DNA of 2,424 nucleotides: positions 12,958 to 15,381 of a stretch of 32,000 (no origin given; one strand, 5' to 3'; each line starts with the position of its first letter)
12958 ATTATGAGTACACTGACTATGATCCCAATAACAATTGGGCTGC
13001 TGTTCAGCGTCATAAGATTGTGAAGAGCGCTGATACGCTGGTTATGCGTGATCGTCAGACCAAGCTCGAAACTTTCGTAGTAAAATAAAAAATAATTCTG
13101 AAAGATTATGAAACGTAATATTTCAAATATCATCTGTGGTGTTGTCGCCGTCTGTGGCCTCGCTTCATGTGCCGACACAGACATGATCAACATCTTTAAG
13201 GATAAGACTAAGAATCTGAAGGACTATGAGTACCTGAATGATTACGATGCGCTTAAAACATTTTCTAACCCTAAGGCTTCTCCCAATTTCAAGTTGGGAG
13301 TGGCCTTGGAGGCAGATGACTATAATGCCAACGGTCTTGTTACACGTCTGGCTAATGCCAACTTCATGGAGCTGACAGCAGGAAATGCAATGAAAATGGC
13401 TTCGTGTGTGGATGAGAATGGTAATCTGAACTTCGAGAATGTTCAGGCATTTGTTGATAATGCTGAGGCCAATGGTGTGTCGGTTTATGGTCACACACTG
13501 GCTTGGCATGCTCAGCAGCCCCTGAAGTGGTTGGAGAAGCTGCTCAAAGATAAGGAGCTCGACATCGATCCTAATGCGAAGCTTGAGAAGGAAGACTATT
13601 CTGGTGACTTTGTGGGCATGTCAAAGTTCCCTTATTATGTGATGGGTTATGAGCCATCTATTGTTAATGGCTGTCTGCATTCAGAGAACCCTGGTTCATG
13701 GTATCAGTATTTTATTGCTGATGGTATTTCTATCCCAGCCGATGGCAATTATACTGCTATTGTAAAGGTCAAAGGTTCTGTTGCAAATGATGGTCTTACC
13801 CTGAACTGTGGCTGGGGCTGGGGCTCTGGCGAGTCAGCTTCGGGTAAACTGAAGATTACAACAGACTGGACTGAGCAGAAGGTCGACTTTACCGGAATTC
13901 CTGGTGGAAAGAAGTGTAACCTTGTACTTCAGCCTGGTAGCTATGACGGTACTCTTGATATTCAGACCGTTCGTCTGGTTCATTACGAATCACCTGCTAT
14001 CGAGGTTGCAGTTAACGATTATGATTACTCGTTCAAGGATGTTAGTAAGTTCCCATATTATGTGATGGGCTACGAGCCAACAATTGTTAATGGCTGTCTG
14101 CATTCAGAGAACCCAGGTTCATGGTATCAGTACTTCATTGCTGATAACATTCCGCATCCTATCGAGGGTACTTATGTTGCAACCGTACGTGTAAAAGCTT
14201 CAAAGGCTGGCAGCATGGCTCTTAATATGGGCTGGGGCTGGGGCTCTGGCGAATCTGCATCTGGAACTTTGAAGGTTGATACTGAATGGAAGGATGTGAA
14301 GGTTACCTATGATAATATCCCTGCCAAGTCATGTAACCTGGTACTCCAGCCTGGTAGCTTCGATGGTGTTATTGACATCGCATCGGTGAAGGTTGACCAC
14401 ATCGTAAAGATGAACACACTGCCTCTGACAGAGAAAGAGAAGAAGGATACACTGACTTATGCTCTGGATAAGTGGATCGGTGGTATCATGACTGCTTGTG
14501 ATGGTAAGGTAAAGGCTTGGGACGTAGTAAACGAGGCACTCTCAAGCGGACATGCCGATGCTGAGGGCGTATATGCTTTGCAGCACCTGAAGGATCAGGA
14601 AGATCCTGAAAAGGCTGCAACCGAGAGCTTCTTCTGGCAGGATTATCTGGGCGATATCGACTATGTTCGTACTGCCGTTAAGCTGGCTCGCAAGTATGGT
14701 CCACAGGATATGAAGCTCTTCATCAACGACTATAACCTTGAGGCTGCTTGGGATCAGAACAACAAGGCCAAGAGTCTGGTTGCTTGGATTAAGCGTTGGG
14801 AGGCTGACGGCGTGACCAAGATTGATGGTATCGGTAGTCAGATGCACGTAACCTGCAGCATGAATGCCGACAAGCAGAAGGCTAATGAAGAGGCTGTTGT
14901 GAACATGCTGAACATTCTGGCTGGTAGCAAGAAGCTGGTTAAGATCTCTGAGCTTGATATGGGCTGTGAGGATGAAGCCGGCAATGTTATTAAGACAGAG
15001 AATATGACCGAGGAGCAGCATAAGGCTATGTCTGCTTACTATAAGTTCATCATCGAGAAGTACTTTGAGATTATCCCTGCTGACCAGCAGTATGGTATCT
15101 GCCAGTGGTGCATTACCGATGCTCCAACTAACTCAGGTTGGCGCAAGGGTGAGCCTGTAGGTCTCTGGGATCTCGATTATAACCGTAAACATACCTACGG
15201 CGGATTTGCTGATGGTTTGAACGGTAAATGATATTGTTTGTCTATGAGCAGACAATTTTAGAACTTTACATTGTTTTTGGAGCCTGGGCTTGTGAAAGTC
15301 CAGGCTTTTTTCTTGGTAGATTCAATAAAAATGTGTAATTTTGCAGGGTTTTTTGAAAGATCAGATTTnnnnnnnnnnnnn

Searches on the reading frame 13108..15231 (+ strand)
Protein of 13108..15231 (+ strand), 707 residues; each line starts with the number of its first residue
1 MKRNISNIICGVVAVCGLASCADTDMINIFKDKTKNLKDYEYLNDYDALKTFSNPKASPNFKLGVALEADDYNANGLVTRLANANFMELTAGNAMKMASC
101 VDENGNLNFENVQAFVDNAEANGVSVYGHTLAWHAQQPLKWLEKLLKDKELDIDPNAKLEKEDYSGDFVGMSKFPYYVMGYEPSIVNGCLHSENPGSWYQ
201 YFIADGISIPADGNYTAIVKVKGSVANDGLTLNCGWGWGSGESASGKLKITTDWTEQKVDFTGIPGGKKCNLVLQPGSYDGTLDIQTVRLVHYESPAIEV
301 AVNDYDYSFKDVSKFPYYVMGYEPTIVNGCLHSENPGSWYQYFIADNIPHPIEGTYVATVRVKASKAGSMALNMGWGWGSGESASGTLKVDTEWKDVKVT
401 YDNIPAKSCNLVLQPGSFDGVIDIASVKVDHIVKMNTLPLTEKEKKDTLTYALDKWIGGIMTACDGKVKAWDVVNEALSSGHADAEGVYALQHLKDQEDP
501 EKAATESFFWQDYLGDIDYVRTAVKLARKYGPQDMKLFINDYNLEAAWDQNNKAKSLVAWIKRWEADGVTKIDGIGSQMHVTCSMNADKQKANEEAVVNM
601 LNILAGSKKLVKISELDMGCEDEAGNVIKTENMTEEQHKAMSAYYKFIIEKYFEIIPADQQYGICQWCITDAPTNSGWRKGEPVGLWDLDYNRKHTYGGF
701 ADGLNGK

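Call 8: search_protein_families(library=pfam, proteins=[window:13108-15231:+], max_evalue=0.00001)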
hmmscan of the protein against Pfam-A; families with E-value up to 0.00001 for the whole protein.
window:13108-15231:+ (707 aa): 1 family
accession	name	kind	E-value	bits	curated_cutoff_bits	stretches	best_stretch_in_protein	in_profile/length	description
PF00331.26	Glyco_hydro_10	-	8e-53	180.1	22.1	2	443-701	95-309/311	Glycosyl hydrolase family 10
